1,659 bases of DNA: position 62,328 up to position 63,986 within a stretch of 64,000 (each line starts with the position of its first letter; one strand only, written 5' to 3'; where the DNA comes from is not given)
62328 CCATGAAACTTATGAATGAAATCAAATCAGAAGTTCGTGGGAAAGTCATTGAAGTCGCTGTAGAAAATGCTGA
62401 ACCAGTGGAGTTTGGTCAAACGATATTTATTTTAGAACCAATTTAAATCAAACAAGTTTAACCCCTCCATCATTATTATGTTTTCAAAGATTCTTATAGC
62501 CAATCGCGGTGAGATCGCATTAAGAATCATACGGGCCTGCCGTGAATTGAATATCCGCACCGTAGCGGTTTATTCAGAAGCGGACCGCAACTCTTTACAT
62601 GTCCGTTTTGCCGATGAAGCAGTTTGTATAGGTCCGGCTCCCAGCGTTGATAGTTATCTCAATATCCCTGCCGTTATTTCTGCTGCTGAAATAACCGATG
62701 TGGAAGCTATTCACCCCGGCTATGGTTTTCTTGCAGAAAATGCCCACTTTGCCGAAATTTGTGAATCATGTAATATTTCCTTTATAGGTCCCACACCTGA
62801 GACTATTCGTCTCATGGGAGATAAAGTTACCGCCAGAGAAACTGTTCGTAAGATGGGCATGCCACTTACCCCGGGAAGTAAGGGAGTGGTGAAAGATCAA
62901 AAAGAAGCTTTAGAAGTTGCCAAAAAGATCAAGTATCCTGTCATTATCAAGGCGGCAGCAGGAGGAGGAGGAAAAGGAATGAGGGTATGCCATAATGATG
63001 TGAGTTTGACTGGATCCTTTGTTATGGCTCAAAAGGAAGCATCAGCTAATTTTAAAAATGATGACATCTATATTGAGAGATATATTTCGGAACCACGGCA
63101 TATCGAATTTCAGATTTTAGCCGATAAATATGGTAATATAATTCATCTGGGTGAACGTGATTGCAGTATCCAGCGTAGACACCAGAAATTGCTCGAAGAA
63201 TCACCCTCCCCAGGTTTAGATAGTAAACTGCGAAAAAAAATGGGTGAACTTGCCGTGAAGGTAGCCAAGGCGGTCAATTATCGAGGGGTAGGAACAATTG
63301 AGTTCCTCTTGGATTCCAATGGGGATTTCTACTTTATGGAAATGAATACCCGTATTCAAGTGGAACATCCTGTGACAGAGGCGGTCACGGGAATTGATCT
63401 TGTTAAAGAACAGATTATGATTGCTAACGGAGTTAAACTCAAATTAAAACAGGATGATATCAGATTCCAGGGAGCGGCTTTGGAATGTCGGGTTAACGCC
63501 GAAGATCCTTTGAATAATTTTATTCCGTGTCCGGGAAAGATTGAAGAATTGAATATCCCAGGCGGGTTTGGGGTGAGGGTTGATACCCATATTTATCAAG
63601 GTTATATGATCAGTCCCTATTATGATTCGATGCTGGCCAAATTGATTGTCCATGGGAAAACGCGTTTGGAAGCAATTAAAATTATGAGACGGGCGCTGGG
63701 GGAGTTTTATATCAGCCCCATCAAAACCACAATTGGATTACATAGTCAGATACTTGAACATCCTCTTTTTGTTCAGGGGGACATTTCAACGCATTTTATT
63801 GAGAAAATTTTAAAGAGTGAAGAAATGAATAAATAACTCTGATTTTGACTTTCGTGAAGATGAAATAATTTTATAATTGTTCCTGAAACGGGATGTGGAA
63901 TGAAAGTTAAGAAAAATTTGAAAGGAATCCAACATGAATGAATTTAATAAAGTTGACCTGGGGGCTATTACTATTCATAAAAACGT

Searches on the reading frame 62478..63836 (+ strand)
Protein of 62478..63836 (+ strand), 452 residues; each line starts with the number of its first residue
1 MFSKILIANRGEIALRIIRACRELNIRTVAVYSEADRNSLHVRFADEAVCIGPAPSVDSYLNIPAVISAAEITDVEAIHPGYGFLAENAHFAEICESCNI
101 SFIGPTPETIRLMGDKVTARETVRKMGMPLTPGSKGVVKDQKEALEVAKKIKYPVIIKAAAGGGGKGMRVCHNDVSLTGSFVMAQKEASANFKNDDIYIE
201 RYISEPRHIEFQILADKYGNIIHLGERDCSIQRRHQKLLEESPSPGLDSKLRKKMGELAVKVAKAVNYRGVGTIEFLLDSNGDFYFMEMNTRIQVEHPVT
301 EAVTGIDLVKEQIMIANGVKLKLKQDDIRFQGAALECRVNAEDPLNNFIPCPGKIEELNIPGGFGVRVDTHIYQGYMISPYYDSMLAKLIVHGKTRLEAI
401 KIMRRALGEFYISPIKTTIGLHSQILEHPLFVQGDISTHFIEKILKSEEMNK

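Call 58: find_encoding_contigs(protein=window:62478-63836:+, flank=10000, max_places=4)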
Protein window:62478-63836:+ (452 aa): 3 contigs read that carry it; 2 places shown.
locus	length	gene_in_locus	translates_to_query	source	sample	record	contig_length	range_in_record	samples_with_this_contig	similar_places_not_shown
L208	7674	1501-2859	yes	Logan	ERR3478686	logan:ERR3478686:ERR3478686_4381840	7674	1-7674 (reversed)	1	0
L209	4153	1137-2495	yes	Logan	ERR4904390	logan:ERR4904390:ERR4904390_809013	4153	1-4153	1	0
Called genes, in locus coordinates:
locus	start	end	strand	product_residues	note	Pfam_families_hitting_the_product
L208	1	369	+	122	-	?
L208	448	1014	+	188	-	PF08207:EFP_N, PF01132:EFP, PF09285:Elong-fact-P_C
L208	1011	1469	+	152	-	PF00364:Biotin_lipoyl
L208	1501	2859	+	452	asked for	PF00289:Biotin_carb_N, PF02222:ATP-grasp, PF02786:CPSase_L_D2, PF07478:Dala_Dala_lig_C, PF08443:RimK (faint), PF02785:Biotin_carb_C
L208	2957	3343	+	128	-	PF03780:Asp23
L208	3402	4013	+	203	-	PF03780:Asp23 (weak)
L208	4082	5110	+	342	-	PF00365:PFK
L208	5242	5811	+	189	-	PF13580:SIS_2, PF01380:SIS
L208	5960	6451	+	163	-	PF01467:CTP_transf_like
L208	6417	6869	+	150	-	PF17792:ThiD2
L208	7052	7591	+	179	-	PF02581:TMP-TENI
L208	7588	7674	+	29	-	?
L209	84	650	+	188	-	PF08207:EFP_N, PF01132:EFP, PF09285:Elong-fact-P_C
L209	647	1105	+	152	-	PF00364:Biotin_lipoyl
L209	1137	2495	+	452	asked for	PF00289:Biotin_carb_N, PF02222:ATP-grasp, PF02786:CPSase_L_D2, PF07478:Dala_Dala_lig_C, PF08443:RimK (faint), PF02785:Biotin_carb_C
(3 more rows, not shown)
